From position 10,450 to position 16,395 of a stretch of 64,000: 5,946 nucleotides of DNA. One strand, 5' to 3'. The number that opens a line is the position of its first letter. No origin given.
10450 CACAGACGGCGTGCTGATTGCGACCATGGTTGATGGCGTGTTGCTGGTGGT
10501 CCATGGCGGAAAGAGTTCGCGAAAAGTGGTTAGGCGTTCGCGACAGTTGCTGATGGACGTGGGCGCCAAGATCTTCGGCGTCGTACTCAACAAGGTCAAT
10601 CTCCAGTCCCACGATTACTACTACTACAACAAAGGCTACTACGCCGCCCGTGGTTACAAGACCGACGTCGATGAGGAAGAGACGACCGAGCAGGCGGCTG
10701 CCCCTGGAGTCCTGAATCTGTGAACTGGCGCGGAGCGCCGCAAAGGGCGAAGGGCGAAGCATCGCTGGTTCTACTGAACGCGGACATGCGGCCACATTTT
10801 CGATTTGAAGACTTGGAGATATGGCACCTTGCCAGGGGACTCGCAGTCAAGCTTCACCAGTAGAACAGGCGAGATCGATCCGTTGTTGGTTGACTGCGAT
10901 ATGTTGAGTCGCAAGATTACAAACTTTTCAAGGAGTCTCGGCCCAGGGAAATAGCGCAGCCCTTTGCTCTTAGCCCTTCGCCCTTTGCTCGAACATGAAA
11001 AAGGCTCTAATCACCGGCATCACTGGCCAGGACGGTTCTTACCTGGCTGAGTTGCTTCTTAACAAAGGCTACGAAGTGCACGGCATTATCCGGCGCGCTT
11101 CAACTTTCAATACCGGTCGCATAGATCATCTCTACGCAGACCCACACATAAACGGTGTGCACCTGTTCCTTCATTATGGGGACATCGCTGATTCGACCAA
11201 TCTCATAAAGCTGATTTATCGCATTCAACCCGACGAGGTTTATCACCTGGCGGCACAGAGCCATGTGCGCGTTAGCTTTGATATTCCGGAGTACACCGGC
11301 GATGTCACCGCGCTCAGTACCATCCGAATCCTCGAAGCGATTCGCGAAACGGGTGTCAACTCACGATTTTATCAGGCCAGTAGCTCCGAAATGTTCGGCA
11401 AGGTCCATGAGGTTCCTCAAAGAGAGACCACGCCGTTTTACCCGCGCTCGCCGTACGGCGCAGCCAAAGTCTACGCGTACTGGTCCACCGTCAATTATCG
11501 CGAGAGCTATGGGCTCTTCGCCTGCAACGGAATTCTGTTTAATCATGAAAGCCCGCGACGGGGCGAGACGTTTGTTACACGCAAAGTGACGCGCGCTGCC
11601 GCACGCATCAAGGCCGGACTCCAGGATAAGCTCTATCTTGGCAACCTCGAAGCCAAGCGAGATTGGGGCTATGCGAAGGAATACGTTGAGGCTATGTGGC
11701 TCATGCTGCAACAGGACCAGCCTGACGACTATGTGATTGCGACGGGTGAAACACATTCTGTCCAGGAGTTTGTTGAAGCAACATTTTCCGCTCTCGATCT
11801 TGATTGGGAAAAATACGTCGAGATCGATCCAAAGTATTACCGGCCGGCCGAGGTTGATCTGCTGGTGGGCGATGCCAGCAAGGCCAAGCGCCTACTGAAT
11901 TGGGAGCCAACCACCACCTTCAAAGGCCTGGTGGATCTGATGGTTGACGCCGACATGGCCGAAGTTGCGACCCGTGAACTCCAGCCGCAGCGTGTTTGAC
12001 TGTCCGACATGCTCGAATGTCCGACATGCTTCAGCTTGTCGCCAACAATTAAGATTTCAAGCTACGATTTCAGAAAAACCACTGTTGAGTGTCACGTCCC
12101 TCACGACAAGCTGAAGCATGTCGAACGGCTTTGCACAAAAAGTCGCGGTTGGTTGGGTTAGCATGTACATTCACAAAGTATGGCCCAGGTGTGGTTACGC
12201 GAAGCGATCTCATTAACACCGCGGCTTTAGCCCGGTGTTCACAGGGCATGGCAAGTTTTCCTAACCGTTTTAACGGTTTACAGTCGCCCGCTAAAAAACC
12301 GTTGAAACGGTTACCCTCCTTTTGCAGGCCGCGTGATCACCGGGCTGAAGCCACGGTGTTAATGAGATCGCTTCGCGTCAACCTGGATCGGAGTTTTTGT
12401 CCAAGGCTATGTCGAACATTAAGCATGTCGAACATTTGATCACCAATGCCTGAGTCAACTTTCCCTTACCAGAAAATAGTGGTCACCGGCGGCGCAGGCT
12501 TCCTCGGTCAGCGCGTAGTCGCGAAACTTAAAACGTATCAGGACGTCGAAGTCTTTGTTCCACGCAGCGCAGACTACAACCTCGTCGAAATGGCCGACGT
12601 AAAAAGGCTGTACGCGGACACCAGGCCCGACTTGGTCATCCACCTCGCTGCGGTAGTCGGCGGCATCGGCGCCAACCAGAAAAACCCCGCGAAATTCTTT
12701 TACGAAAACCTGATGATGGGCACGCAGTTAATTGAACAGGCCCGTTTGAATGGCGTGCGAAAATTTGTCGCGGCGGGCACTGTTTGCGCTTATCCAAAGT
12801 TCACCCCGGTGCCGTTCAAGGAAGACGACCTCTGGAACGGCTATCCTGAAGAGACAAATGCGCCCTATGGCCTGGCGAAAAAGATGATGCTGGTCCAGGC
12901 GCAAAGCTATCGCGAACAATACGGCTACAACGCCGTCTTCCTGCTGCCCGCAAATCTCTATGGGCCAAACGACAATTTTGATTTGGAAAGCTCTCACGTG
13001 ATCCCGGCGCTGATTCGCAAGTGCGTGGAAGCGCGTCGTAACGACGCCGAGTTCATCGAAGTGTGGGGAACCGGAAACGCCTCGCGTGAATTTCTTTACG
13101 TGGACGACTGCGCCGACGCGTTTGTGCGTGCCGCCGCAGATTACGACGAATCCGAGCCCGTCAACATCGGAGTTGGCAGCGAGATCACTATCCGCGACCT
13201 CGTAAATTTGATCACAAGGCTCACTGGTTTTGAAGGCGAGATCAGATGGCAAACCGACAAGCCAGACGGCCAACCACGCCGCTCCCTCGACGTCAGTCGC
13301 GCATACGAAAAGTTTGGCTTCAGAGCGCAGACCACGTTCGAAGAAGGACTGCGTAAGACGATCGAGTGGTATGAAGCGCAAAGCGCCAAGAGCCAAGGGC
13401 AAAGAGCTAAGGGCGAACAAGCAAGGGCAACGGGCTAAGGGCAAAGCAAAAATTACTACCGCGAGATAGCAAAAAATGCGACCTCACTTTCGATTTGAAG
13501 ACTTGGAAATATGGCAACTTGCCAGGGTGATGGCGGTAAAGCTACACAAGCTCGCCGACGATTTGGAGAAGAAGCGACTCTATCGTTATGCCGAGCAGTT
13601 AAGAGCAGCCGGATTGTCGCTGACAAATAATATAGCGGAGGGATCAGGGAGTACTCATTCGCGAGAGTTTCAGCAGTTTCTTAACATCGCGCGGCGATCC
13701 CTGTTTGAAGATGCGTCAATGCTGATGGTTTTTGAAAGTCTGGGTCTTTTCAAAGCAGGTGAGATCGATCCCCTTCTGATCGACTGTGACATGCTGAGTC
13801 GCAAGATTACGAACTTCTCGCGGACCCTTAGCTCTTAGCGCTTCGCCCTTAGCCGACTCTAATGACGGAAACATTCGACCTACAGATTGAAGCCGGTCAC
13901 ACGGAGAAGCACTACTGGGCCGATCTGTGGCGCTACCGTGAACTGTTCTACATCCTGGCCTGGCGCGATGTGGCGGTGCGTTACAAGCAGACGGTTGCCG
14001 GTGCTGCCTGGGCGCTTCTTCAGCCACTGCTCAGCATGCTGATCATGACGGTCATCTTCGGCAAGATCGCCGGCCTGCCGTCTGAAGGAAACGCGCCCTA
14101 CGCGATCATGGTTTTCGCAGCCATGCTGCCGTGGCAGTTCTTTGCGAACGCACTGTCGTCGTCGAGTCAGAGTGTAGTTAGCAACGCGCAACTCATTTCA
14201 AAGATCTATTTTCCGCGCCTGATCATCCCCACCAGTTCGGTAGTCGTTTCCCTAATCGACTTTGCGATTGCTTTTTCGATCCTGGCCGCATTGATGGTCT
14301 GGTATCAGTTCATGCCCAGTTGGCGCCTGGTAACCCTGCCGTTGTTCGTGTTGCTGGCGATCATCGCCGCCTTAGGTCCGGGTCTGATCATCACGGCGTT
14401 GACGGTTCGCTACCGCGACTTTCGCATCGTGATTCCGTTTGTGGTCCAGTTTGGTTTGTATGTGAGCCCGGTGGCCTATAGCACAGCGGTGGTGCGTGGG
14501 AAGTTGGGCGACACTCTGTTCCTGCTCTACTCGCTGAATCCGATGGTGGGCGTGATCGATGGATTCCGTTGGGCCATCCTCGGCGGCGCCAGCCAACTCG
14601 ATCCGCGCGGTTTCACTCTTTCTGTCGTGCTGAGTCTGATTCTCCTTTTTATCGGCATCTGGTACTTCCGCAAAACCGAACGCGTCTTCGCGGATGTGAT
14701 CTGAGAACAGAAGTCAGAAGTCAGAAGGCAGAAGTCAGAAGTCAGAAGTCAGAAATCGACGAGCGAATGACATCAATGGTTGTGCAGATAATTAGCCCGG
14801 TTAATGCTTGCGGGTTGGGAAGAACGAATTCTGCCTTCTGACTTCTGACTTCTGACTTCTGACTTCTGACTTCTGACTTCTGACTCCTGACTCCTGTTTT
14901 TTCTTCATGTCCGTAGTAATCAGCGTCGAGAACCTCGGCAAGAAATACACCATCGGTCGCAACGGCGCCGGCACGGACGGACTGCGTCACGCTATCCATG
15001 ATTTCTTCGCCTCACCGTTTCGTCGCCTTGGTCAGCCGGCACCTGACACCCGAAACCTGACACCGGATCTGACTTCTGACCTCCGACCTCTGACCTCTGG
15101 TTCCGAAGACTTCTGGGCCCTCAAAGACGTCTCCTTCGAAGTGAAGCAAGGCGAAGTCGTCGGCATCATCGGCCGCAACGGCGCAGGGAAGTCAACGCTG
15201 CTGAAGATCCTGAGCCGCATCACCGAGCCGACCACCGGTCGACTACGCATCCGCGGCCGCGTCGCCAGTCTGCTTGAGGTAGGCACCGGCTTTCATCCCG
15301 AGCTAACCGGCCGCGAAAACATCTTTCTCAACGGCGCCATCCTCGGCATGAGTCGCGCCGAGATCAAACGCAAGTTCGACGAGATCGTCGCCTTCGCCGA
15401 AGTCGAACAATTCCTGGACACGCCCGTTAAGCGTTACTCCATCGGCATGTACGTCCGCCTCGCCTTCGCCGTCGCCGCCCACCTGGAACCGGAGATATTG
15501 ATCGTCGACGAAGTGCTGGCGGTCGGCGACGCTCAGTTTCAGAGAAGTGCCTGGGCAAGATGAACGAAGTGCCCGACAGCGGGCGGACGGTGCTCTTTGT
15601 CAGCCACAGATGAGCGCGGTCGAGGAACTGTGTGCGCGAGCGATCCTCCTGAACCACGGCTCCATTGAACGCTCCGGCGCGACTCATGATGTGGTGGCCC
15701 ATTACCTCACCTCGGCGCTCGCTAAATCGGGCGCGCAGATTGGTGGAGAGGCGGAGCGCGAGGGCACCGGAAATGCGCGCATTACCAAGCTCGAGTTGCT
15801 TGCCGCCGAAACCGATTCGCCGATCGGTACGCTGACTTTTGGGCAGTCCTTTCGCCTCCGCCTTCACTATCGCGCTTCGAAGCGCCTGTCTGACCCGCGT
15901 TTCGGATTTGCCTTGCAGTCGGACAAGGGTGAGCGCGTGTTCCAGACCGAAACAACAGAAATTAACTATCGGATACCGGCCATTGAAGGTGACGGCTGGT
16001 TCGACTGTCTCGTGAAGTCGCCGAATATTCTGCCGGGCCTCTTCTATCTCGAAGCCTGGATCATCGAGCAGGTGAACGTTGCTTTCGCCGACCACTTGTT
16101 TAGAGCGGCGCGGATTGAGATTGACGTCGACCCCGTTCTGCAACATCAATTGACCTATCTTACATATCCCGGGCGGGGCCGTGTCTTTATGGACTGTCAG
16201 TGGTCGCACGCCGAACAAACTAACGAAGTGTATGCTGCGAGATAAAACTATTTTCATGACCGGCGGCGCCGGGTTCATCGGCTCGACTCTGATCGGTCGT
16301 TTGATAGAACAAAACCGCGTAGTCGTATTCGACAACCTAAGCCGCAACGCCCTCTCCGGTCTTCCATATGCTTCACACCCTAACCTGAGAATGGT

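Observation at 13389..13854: Intact four-helix-bundle gene packaged inside a repeat-armed hairpin between fcl and wzm: an rRNA-IVS-like cassette in an mRNA context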

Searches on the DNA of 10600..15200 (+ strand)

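Call 22: search_rna_families(source=window, start=10600, end=15200, threshold=evalue, max_evalue=1)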
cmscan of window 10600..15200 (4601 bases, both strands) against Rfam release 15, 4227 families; matches with E-value up to 1: 0.
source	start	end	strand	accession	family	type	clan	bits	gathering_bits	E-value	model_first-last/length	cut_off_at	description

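Call 47: search_rna_families(sources=[L017, L025, L031, L037, L042, L066, L077, L009, L015, L018, L059, L063, L061, L068, L024, L008, L003, L040, L045, L070], threshold=gathering)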
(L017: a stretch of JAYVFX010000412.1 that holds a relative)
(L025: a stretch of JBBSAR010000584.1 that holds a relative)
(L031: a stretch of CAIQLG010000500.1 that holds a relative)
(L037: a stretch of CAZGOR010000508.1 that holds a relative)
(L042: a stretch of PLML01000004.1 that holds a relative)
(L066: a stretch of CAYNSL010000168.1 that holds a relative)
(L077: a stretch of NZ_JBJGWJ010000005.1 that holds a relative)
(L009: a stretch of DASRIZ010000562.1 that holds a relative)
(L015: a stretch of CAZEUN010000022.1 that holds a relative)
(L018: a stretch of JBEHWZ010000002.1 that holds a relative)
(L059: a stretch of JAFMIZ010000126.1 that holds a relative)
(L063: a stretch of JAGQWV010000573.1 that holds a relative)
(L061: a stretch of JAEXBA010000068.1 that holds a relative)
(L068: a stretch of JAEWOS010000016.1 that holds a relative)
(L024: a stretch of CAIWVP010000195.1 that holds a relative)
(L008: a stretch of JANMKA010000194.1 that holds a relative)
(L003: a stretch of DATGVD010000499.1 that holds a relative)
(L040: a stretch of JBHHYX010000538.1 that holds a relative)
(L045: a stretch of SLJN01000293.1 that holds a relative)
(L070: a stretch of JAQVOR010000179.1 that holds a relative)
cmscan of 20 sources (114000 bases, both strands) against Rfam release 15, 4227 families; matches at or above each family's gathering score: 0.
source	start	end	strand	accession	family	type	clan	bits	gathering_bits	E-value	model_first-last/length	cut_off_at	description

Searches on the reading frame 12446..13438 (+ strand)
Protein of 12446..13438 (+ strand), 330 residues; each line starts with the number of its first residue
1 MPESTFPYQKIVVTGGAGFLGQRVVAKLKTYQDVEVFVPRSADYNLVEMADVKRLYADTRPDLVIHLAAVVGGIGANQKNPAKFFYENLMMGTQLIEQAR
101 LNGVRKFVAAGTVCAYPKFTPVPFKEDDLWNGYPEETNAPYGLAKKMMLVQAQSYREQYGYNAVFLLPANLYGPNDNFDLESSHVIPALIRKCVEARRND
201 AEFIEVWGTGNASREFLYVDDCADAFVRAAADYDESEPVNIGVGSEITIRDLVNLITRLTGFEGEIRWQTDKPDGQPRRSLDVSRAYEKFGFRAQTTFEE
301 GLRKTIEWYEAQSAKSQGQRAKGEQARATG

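Call 5: search_protein_families(library=pfam, proteins=[window:12446-13438:+])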
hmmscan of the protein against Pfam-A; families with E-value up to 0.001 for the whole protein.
window:12446-13438:+ (330 aa): 5 families
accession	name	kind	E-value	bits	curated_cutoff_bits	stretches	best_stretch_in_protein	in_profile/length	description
PF01370.27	Epimerase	-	7.3e-57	193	20.9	1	11-242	1-240/240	NAD dependent epimerase/dehydratase family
PF16363.11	GDP_Man_Dehyd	-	3.2e-27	96.3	27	1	45-305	60-332/332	GDP-mannose 4,6 dehydratase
PF04321.23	RmlD_sub_bind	-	1.3e-07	31.4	27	1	10-71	2-62/287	RmlD substrate binding domain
PF01073.25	3Beta_HSD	-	2.3e-07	30.6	22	1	12-235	1-234/280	3-beta hydroxysteroid dehydrogenase/isomerase family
PF02719.21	Polysacc_synt_2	-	6.8e-06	25.9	20.2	0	50-112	67-128/293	Polysaccharide biosynthesis protein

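Call 59: find_homologous_proteins(query=window:12446-13435:+, max_evalue=1e-50)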
Query window:12446-13435:+ (330 aa): 8000 proteins with E <= 1e-50 among 8000 candidates; the best 120 are listed.
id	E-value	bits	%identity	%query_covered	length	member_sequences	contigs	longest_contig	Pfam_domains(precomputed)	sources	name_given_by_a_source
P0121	2.1e-221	752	100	100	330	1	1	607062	PF04321.24,PF16363.12,PF02719.22,PF01073.26,PF01370.28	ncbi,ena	-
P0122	5.8e-192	655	89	95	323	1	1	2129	PF04321.24,PF16363.12,PF02719.22,PF01073.26,PF01370.28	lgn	-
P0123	6.9e-186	635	86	98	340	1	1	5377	PF04321.24,PF16363.12,PF02719.22,PF01073.26,PF01370.28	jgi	jgi:GDP-L-fucose synthase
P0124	1.2e-180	618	83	98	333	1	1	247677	PF04321.24,PF16363.12,PF02719.22,PF01073.26,PF01370.28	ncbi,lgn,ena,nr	ncbi:MAG TPA: GDP-L-fucose synthase [Pyrinomonadaceae bacterium]|nr:GDP-L-fucose synthase [Pyrinomon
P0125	6.7e-180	616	82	98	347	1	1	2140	PF04321.24,PF16363.12,PF02719.22,PF01073.26,PF01370.28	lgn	-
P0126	4.1e-176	603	80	98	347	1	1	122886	PF04321.24,PF16363.12,PF02719.22,PF01370.28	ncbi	ncbi:MAG: GDP-L-fucose synthase [Acidobacteriota bacterium]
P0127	1.3e-175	602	80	98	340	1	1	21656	PF04321.24,PF16363.12,PF02719.22,PF01073.26,PF01370.28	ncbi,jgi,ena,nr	ncbi:MAG TPA: GDP-L-fucose synthase [Pyrinomonadaceae bacterium]|nr:GDP-L-fucose synthase [Pyrinomon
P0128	1.2e-174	599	80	98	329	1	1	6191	PF04321.24,PF16363.12,PF02719.22,PF01073.26,PF01370.28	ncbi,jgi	jgi:GDP-L-fucose synthase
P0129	3.7e-174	597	80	97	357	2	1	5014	PF04321.24,PF16363.12,PF02719.22,PF01073.26,PF01370.28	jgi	-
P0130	5.4e-174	596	80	98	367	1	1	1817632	PF04321.24,PF16363.12,PF02719.22,PF01370.28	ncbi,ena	-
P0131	1.3e-173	595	80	97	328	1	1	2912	PF04321.24,PF16363.12,PF02719.22,PF01073.26,PF01370.28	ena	-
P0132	1.2e-172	592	79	97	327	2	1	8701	PF04321.24,PF16363.12,PF02719.22,PF01073.26,PF01370.28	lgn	-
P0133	1.8e-172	591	81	95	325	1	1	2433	PF04321.24,PF16363.12,PF01073.26,PF01370.28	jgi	jgi:GDP-L-fucose synthase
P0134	1.0e-171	589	80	95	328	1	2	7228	PF04321.24,PF16363.12,PF01073.26,PF01370.28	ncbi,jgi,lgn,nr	ncbi:MAG TPA: GDP-L-fucose synthase [Pyrinomonadaceae bacterium]|jgi:GDP-L-fucose synthase|nr:GDP-L-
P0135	1.4e-171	588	79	96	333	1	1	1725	PF04321.24,PF16363.12,PF01370.28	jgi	-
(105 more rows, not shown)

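Call 61: find_encoding_contigs(protein=P0124, flank=3500, max_places=2)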
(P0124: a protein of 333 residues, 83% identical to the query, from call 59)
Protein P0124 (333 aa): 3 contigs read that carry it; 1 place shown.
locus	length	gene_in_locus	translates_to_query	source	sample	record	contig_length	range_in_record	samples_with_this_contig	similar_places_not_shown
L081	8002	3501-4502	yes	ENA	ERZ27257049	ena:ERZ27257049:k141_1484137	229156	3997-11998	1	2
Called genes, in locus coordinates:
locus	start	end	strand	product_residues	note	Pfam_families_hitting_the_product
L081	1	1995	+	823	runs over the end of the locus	PF02706:Wzz, PF13807:GNVR, PF01656:CbiA (weak), PF10609:ParA, PF13614:AAA_31 (weak)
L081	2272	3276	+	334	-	PF01370:Epimerase, PF04321:RmlD_sub_bind (weak), PF16363:GDP_Man_Dehyd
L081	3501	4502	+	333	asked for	PF01073:3Beta_HSD (weak), PF01370:Epimerase, PF02719:Polysacc_synt_2 (faint), PF04321:RmlD_sub_bind (weak), PF16363:GDP_Man_Dehyd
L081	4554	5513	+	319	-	PF01073:3Beta_HSD, PF01370:Epimerase, PF02719:Polysacc_synt_2 (weak), PF04321:RmlD_sub_bind, PF16363:GDP_Man_Dehyd, PF07993:NAD_binding_4 (weak)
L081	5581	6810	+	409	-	PF13439:Glyco_transf_4, PF13579:Glyco_trans_4_4, PF00534:Glycos_transf_1, PF13692:Glyco_trans_1_4, PF13524:Glyco_trans_1_2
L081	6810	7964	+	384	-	PF13439:Glyco_transf_4, PF00534:Glycos_transf_1, PF13692:Glyco_trans_1_4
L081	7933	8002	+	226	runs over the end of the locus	PF13489:Methyltransf_23, PF13847:Methyltransf_31, PF08241:Methyltransf_11, PF08242:Methyltransf_12, PF13649:Methyltransf_25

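Call 62: find_encoding_contigs(protein=P0127, flank=3500, max_places=2)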
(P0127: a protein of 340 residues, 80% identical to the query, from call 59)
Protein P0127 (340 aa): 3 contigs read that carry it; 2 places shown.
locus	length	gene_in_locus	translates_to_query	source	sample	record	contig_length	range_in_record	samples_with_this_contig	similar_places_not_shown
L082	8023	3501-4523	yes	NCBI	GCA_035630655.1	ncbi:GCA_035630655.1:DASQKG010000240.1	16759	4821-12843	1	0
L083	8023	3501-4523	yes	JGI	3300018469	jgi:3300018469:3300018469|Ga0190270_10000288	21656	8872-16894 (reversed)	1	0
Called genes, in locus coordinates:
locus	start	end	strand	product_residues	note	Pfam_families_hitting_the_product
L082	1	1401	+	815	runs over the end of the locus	PF02706:Wzz, PF15742:DUF4686 (weak), PF13807:GNVR, PF01656:CbiA (weak), PF10609:ParA, PF13614:AAA_31 (weak)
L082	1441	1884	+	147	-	PF05635:23S_rRNA_IVP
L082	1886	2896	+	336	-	PF01370:Epimerase, PF04321:RmlD_sub_bind (weak), PF16363:GDP_Man_Dehyd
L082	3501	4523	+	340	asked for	PF01073:3Beta_HSD (faint), PF01370:Epimerase, PF02719:Polysacc_synt_2 (faint), PF04321:RmlD_sub_bind, PF16363:GDP_Man_Dehyd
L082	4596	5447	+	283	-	PF01061:ABC2_membrane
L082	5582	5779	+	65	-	-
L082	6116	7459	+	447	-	PF00005:ABC_tran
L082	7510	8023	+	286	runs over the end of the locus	PF13489:Methyltransf_23, PF01209:Ubie_methyltran (faint), PF13649:Methyltransf_25, PF13847:Methyltransf_31 (weak), PF08241:Methyltransf_11, PF08242:Methyltransf_12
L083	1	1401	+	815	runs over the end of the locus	PF02706:Wzz, PF15742:DUF4686 (weak), PF13807:GNVR, PF01656:CbiA (weak), PF10609:ParA, PF13614:AAA_31 (weak)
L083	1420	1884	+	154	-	PF05635:23S_rRNA_IVP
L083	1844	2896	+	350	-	PF01370:Epimerase, PF04321:RmlD_sub_bind (weak), PF16363:GDP_Man_Dehyd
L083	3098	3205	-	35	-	-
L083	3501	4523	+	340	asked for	PF01073:3Beta_HSD (faint), PF01370:Epimerase, PF02719:Polysacc_synt_2 (faint), PF04321:RmlD_sub_bind, PF16363:GDP_Man_Dehyd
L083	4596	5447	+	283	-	PF01061:ABC2_membrane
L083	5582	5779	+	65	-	-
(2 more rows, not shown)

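Call 63: find_encoding_contigs(protein=P0126, flank=3500, max_places=2)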
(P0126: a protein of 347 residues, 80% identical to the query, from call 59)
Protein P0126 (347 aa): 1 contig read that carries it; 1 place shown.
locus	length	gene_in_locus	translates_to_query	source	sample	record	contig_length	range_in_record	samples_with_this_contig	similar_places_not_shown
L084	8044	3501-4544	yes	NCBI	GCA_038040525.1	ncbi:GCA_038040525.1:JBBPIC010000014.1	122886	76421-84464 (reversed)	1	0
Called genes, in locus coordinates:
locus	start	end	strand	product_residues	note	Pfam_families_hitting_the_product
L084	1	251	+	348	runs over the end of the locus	PF02563:Poly_export, PF10531:SLBB, PF22461:SLBB_2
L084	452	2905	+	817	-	PF02706:Wzz, PF13807:GNVR, PF01656:CbiA (weak), PF10609:ParA, PF13614:AAA_31 (weak)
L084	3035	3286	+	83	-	PF05635:23S_rRNA_IVP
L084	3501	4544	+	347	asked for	PF04321:RmlD_sub_bind (weak), PF01370:Epimerase, PF02719:Polysacc_synt_2 (faint), PF16363:GDP_Man_Dehyd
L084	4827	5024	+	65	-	-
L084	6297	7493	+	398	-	PF00534:Glycos_transf_1, PF13692:Glyco_trans_1_4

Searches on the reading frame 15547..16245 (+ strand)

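Call 92: search_protein_families(library=pfam, proteins=[window:15547-16245:+], max_evalue=0.00001)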
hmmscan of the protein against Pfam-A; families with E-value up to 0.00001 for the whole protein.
window:15547-16245:+ (232 aa): 1 family
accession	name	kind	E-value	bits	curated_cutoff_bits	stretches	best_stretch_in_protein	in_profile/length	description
PF14524.12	Wzt_C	-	7.1e-16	58.9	30.4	1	69-193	2-130/143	Wzt C-terminal domain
